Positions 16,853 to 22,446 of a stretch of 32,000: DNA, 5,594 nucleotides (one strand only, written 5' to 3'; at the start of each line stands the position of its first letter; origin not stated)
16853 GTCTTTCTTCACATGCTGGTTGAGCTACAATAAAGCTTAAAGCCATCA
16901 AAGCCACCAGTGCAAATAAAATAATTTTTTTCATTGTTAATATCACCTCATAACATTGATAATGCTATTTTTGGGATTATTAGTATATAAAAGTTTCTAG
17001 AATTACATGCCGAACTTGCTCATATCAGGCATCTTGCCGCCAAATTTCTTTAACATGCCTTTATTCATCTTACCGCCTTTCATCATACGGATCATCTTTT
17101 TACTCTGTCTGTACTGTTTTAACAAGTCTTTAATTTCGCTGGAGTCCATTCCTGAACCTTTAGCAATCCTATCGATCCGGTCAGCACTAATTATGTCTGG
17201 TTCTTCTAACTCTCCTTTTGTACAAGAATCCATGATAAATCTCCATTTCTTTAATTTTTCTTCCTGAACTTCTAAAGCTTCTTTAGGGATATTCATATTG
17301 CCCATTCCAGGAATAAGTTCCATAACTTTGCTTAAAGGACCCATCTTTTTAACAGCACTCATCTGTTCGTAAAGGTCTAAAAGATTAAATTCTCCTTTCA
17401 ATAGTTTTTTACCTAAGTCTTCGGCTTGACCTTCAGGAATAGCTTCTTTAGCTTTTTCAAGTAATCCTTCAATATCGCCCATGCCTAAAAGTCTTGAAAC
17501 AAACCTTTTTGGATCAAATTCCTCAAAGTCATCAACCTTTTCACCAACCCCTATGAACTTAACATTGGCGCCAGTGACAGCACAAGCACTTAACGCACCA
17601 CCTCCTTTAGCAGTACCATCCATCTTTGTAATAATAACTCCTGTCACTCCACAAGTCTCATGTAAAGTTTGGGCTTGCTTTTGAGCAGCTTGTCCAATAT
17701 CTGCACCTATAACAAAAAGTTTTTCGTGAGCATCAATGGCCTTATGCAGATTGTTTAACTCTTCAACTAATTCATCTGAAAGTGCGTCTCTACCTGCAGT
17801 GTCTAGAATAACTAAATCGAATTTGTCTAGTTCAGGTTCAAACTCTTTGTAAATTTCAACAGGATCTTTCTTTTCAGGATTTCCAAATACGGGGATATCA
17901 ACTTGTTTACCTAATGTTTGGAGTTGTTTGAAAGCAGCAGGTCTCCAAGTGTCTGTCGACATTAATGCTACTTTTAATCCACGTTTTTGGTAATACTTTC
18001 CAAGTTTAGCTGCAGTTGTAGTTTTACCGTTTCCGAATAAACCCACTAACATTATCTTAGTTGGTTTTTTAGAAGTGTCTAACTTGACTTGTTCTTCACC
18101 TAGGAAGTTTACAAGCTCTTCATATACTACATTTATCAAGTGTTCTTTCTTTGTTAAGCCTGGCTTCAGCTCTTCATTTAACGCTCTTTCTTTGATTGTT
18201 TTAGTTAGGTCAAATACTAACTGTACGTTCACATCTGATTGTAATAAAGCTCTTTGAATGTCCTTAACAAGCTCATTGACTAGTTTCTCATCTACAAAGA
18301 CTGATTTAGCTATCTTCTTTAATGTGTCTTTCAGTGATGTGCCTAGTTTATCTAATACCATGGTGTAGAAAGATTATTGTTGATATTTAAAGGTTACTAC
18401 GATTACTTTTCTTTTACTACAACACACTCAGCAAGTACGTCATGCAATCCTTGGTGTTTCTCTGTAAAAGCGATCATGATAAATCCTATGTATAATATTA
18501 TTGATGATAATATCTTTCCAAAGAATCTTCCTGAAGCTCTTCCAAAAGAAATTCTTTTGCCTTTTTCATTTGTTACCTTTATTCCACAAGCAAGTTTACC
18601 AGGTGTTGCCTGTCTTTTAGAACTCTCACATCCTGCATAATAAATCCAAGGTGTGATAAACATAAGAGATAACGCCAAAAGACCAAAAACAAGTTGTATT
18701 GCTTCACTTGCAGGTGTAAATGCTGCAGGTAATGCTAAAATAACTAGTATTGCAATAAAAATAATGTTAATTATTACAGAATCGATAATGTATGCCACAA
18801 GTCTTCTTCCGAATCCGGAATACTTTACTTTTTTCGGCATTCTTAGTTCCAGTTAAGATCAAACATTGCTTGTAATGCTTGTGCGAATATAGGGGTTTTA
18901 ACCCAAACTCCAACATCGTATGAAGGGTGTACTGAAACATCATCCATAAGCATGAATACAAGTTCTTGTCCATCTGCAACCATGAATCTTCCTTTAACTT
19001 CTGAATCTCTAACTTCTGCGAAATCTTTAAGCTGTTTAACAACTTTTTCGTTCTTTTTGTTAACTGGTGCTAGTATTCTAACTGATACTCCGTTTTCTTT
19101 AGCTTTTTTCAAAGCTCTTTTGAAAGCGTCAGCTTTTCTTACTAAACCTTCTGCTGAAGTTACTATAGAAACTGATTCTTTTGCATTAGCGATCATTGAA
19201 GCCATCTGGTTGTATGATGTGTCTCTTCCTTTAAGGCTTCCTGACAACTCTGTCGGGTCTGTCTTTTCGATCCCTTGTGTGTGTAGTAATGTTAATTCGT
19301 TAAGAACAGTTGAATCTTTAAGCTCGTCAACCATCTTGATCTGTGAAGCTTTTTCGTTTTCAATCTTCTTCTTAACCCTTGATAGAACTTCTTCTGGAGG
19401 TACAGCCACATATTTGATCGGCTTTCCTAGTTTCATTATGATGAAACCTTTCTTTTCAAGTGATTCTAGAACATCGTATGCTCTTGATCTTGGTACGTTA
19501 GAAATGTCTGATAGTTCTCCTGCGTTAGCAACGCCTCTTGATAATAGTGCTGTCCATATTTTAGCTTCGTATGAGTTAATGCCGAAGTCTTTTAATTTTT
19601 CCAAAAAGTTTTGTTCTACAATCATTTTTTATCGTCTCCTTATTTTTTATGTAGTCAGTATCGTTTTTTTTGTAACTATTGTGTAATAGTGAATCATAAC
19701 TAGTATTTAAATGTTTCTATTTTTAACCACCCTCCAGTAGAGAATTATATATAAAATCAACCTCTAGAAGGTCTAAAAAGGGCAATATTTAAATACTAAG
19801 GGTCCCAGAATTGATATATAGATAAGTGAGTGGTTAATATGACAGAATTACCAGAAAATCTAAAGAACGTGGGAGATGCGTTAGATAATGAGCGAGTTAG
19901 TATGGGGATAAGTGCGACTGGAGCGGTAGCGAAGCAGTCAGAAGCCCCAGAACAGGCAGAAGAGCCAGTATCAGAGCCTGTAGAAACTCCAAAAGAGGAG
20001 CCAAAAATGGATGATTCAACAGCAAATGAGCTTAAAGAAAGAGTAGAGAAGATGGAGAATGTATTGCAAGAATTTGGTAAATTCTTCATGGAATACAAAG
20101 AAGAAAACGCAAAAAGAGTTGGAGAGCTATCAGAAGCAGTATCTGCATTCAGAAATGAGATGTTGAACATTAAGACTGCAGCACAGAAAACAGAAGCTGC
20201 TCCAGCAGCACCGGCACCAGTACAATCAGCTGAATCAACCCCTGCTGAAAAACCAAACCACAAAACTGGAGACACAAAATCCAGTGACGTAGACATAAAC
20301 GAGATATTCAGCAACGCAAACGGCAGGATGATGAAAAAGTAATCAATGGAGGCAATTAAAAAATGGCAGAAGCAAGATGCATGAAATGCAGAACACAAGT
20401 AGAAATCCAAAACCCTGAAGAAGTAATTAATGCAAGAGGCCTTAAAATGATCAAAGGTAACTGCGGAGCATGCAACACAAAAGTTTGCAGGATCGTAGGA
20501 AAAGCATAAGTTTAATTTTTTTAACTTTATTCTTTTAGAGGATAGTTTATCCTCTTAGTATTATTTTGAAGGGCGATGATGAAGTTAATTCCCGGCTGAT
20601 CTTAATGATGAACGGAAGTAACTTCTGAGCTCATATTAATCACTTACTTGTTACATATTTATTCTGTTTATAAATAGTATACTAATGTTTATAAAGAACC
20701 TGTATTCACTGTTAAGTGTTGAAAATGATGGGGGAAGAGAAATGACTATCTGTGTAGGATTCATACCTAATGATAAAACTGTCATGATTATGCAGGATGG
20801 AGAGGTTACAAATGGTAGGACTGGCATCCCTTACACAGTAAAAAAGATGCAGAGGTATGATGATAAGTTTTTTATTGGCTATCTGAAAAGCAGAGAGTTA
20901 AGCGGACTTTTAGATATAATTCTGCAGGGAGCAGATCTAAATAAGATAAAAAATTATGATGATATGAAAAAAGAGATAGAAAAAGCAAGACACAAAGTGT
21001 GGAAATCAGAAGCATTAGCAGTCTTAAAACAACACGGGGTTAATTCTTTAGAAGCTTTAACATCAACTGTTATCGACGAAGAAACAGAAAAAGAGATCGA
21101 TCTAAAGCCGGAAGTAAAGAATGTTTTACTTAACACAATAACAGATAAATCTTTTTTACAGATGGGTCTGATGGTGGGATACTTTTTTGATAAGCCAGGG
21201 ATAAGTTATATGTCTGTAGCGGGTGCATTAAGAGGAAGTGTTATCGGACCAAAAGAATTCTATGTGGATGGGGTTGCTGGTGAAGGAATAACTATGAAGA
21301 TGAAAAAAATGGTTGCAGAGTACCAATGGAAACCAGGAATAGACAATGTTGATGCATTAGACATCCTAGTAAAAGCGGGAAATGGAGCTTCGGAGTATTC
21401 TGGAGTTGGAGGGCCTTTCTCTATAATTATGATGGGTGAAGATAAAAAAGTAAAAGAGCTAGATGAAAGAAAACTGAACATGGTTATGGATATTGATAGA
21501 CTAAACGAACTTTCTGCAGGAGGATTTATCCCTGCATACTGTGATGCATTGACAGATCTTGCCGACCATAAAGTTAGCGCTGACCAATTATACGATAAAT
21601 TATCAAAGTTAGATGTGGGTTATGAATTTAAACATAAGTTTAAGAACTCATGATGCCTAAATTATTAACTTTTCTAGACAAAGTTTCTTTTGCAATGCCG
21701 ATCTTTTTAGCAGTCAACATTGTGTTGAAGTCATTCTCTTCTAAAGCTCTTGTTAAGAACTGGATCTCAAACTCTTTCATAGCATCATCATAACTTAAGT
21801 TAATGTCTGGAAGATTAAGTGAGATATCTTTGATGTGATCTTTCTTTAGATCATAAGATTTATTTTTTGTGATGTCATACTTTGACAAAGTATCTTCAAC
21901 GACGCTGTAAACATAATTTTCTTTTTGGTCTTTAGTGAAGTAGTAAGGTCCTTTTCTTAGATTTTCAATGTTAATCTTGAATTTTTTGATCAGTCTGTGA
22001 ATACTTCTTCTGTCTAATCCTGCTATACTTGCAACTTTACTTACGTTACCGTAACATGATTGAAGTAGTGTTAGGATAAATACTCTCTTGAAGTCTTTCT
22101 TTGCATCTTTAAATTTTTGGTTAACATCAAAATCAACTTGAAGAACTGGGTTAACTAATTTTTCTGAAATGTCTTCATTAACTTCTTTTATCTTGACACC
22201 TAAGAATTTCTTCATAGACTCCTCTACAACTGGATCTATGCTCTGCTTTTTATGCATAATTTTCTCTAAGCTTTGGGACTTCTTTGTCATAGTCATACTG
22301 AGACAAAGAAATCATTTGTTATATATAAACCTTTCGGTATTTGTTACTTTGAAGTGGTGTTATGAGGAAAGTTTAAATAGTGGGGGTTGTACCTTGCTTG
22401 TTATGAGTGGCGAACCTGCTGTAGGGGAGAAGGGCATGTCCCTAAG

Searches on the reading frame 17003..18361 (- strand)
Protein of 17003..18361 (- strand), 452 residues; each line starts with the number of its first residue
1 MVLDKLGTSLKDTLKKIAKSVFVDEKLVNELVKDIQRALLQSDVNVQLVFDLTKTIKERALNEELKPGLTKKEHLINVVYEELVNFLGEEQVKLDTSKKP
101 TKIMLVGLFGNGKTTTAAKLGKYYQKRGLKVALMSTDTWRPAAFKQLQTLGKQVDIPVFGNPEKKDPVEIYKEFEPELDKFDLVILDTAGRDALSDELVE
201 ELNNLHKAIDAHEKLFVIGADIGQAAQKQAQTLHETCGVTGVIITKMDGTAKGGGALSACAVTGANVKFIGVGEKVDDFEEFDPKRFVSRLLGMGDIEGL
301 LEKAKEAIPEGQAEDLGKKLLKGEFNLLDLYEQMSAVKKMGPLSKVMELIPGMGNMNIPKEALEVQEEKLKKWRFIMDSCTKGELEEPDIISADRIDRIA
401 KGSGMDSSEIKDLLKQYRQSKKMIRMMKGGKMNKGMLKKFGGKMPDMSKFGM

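Call 18: search_protein_families(library=pfam, proteins=[window:17003-18361:-], max_evalue=0.001)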
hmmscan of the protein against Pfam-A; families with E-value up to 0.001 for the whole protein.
window:17003-18361:- (452 aa): 5 families
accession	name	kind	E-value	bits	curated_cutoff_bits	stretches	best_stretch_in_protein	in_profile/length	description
PF00448.28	SRP54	-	2.3e-66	223.6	22.7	1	101-293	2-196/196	SRP54-type protein, GTPase domain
PF02978.25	SRP_SPB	-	6.2e-30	103.9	27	1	324-424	1-91/91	Signal peptide binding domain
PF02881.24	SRP54_N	-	6.9e-15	55.5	22.4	1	6-83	1-75/75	SRP54-type protein, helical bundle domain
PF01656.29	CbiA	-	7.7e-07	29.6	25.4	1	110-253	9-89/125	CobQ/CobB/MinD/ParA nucleotide binding domain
PF13401.12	AAA_22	-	6.1e-05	23.8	27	1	103-216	8-116/130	AAA domain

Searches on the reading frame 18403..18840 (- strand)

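Call 18: search_protein_families(library=pfam, proteins=[window:18403-18840:-], max_evalue=0.001)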
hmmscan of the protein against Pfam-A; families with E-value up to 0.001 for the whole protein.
window:18403-18840:- (145 aa): 1 family
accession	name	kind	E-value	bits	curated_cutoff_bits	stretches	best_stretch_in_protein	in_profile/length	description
PF06271.18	RDD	-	5.1e-29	101.8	24.1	1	7-137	1-136/137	RDD family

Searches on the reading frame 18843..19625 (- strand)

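Call 18: search_protein_families(library=pfam, proteins=[window:18843-19625:-], max_evalue=0.001)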
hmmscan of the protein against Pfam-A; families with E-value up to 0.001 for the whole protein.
window:18843-19625:- (260 aa): 3 families
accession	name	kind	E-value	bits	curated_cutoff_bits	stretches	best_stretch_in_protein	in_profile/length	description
PF01978.25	TrmB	-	9.4e-23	80.3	25.6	1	11-78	1-68/68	Sugar-specific transcriptional regulator TrmB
PF11495.14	Regulator_TrmB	-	4e-08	33.2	22.2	1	132-259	6-129/233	Archaeal transcriptional regulator TrmB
PF13091.12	PLDc_2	-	1.8e-06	28.3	27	1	143-217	3-88/132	PLD-like domain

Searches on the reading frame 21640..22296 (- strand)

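Call 18: search_protein_families(library=pfam, proteins=[window:21640-22296:-], max_evalue=0.001)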
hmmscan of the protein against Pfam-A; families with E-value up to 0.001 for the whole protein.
window:21640-22296:- (218 aa): 2 families
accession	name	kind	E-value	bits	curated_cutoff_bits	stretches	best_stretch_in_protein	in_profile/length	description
PF02954.25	HTH_8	-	5.8e-09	36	22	0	73-106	9-42/42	Bacterial regulatory protein, Fis family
PF13518.12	HTH_28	-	0.00027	21.4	25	0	71-114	2-45/52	Helix-turn-helix domain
